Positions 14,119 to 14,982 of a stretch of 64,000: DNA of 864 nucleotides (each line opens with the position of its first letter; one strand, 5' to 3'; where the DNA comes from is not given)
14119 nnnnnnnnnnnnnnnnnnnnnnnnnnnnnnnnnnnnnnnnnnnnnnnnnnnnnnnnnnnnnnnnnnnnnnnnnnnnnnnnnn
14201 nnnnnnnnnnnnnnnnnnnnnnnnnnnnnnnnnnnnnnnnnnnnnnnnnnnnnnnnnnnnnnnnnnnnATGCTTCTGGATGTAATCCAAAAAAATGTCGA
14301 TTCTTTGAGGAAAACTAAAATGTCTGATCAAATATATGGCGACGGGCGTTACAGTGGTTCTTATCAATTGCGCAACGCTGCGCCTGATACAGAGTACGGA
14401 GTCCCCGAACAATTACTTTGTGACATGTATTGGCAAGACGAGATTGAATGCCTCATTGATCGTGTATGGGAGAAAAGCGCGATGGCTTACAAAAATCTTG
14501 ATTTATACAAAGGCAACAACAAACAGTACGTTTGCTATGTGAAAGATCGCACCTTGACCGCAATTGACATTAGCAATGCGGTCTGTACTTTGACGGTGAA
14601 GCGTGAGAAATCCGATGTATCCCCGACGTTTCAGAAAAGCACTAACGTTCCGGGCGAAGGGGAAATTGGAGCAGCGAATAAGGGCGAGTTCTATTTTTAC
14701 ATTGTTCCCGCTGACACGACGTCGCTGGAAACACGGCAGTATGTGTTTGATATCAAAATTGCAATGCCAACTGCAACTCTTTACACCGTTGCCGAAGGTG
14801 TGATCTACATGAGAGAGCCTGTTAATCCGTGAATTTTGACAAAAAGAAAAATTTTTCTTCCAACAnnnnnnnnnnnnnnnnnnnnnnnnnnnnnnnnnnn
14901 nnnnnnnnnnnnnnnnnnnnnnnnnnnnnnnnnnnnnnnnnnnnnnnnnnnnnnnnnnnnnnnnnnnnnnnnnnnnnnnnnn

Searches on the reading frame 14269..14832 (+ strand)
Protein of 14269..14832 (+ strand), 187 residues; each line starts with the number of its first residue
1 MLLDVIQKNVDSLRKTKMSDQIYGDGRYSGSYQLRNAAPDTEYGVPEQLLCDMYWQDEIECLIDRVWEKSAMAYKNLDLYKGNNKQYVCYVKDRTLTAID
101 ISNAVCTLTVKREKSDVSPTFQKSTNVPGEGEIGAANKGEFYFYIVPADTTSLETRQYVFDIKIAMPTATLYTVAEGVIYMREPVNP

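Call 38: search_protein_families(library=phrogs, proteins=[window:14269-14832:+], max_evalue=0.001)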
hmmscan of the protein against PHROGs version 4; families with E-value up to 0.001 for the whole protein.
window:14269-14832:+ (187 aa): 1 family
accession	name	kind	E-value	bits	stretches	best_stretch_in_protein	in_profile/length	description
phrog_1084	-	unknown function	5.2e-12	46.9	1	71-185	4-114/123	unknown function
